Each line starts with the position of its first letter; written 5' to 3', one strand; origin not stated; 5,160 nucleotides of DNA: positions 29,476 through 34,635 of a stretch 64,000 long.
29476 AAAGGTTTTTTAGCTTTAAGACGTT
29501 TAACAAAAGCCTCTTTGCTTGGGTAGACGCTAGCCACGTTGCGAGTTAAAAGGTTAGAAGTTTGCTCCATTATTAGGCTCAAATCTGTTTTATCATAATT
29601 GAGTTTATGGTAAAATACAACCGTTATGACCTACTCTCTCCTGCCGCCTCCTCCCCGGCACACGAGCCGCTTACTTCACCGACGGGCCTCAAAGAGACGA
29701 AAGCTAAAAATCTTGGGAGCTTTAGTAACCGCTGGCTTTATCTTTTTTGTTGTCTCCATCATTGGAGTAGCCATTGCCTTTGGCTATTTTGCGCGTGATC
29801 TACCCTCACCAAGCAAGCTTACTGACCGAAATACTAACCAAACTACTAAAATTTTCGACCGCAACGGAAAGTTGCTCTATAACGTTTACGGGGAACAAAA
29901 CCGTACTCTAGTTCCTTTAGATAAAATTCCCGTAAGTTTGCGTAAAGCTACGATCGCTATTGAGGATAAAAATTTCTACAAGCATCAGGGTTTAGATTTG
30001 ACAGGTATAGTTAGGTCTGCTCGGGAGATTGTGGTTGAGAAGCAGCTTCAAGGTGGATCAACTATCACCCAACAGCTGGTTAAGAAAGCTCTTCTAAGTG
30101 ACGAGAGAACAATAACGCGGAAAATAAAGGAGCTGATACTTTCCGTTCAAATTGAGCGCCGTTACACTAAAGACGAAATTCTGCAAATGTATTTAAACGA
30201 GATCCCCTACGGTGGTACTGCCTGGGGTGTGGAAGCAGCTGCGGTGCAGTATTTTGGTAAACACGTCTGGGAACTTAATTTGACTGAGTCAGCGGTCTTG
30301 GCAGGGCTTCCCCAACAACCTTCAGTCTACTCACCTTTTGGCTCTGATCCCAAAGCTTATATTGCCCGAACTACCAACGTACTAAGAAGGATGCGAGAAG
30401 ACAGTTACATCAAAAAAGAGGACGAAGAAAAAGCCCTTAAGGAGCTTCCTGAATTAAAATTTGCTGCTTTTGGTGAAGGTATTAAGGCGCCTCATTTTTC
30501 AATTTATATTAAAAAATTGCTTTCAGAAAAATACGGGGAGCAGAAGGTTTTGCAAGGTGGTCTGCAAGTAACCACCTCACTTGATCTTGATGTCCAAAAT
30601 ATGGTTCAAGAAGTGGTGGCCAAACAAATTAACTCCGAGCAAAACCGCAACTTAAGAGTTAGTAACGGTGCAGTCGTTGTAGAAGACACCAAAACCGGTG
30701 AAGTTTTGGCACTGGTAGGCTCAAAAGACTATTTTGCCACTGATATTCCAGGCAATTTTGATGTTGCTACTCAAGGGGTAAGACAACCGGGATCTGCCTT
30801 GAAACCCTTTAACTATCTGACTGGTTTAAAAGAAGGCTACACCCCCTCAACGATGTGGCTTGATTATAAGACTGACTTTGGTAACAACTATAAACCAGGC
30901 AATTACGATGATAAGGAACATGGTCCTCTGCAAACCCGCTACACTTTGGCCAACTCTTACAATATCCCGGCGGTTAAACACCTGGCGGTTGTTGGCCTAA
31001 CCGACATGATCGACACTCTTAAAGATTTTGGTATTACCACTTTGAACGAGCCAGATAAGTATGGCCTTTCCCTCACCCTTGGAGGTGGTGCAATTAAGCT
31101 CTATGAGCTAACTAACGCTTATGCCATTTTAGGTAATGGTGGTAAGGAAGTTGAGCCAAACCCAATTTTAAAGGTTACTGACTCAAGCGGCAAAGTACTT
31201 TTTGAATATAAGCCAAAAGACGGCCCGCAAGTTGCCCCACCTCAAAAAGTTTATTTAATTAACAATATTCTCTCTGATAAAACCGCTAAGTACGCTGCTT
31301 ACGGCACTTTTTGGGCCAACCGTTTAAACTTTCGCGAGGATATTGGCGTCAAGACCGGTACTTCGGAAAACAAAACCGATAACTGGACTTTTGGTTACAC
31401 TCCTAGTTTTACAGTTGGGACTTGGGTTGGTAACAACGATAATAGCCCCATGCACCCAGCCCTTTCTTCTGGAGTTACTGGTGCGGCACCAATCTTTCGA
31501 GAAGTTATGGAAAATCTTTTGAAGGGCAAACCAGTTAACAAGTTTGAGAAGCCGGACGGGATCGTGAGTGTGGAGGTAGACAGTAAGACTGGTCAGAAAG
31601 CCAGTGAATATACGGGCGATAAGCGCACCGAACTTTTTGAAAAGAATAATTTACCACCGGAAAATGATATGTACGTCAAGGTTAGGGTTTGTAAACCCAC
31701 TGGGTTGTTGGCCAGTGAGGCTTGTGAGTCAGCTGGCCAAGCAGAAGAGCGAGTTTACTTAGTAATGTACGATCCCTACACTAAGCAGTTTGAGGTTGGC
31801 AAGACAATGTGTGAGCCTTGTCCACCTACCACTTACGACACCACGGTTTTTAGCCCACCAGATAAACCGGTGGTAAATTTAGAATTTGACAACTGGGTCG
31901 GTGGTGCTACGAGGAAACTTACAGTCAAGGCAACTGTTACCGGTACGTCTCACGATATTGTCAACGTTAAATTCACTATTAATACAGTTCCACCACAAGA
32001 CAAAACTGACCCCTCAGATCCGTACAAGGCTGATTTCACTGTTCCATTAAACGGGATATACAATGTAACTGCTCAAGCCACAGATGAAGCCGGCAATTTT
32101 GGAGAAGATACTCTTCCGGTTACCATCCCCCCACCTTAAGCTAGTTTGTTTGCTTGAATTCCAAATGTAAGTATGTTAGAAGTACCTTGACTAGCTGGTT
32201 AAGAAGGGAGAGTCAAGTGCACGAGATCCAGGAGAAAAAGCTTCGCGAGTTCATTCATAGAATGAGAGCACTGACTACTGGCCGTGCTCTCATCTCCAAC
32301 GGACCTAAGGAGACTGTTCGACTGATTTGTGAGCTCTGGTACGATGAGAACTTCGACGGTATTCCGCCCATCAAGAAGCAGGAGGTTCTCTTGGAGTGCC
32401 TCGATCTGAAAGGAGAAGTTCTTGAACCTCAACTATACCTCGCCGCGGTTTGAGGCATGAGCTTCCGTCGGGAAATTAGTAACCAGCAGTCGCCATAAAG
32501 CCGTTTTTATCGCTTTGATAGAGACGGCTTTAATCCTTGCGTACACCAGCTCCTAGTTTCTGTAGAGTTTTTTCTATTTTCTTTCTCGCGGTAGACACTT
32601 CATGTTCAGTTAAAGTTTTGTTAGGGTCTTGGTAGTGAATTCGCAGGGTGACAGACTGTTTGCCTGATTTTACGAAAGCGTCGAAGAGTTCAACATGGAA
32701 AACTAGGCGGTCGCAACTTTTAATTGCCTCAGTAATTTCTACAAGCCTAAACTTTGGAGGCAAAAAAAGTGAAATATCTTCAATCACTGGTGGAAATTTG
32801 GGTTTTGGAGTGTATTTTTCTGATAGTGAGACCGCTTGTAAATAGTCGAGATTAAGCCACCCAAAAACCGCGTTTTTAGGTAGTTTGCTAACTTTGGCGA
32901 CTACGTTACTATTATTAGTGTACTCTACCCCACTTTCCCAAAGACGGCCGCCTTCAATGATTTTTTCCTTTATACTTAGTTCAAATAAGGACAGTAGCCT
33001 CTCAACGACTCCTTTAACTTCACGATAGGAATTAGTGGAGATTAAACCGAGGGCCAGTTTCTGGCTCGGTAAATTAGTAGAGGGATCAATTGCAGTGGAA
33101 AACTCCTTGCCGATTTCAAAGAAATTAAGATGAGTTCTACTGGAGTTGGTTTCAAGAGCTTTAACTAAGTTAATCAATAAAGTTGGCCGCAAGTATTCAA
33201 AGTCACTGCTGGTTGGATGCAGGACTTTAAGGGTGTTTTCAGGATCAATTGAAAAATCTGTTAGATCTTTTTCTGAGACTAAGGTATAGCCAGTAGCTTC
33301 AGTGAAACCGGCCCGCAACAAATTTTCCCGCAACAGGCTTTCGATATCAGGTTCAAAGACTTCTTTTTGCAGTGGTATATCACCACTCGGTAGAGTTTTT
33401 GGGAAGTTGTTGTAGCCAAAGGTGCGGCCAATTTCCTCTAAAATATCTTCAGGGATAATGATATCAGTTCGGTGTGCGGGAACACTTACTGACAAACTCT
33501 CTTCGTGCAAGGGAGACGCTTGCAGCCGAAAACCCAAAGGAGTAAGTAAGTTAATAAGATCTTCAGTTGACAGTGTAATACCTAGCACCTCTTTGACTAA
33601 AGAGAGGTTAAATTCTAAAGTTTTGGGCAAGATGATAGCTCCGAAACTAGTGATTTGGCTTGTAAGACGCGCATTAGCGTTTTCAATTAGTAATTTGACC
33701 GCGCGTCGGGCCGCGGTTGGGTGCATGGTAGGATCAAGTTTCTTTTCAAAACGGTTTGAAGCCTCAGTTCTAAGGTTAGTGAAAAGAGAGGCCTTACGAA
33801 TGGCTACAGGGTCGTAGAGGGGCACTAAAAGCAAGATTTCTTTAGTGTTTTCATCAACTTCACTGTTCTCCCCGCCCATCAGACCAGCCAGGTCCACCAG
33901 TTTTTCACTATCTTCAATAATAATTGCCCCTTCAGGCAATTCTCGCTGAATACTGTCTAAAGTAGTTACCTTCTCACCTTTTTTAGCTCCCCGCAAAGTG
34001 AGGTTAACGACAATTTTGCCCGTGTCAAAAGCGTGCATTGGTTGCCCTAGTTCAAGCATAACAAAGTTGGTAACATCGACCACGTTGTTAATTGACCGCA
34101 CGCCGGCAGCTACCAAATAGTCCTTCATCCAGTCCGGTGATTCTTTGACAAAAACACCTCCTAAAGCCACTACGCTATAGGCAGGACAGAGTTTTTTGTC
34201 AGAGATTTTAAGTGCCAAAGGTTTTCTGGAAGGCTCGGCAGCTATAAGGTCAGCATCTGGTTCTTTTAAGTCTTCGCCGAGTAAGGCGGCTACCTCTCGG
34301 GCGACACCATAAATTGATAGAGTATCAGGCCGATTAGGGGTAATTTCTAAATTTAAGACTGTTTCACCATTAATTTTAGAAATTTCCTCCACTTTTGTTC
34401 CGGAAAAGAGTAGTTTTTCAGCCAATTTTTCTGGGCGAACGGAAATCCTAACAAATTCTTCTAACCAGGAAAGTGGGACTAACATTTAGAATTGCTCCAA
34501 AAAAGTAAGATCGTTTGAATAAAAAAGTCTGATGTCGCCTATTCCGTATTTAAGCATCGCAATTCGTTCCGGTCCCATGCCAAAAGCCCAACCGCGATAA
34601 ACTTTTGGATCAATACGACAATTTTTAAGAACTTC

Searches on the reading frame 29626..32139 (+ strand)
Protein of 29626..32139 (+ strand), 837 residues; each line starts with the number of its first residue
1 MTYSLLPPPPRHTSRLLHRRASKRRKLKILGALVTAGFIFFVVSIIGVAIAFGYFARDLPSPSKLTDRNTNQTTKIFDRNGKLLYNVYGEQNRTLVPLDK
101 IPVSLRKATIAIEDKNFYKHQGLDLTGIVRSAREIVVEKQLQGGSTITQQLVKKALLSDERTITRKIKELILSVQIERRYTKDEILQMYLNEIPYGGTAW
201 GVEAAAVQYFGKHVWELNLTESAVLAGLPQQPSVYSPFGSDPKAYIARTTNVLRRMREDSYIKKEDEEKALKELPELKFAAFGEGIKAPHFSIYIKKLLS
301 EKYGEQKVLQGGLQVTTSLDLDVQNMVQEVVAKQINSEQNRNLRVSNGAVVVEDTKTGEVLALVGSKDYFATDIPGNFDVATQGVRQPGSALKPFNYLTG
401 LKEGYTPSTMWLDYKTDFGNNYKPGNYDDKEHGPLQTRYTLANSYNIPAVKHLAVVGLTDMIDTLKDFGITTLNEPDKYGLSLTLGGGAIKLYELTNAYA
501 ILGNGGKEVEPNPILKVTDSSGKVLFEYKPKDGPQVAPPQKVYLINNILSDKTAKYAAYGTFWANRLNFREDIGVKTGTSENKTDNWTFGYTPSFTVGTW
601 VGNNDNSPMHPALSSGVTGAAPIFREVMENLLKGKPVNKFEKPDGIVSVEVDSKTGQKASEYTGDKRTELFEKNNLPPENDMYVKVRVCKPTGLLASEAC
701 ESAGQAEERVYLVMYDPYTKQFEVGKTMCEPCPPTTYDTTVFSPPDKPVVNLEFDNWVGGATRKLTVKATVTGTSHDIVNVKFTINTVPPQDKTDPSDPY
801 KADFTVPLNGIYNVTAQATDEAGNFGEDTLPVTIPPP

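Call 42: search_protein_families(library=pfam, proteins=[window:29626-32139:+], max_evalue=0.001)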
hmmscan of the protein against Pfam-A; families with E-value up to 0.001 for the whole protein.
window:29626-32139:+ (837 aa): 2 families
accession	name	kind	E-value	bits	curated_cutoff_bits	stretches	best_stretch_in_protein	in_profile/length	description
PF00912.28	Transgly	-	2.2e-60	203.6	27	1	81-256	2-177/178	Transglycosylase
PF00905.27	Transpeptidase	-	8.8e-22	78.1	22.1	1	348-629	1-299/299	Penicillin binding protein transpeptidase domain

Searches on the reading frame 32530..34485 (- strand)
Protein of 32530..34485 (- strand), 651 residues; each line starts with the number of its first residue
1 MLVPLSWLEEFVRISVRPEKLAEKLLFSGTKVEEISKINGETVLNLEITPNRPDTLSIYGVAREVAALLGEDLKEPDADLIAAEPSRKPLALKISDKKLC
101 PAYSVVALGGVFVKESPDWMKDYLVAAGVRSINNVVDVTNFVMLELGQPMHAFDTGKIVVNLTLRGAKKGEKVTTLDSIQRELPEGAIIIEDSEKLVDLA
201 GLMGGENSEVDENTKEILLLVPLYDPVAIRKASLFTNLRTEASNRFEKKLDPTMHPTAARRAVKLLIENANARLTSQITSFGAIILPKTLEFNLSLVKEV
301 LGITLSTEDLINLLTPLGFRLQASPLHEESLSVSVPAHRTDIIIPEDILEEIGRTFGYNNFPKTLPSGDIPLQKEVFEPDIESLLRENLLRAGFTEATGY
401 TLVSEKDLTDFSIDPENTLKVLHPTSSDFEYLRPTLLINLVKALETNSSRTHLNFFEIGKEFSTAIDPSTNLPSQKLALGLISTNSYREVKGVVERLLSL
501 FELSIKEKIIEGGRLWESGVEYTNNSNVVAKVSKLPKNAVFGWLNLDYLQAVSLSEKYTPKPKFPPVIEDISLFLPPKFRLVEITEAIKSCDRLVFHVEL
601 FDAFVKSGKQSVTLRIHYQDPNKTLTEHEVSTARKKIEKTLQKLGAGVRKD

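Call 42: search_protein_families(library=pfam, proteins=[window:32530-34485:-], max_evalue=0.001)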
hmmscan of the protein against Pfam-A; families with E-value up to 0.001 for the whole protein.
window:32530-34485:- (651 aa): 4 families
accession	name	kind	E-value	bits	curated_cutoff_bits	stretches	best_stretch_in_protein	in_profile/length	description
PF03483.22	B3_4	-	3.1e-56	190.1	29.3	1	100-270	2-173/174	B3/4 domain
PF17759.6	tRNA_synthFbeta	-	3.3e-20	72.9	22.4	1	362-503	2-159/214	Phenylalanyl tRNA synthetase beta chain CLM domain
PF03484.21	B5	-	2.7e-17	63.1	28.6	1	291-358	2-67/67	tRNA synthetase B5 domain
PF03147.19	FDX-ACB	-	5.4e-15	56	31.1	1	562-649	1-94/94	Ferredoxin-fold anticodon binding domain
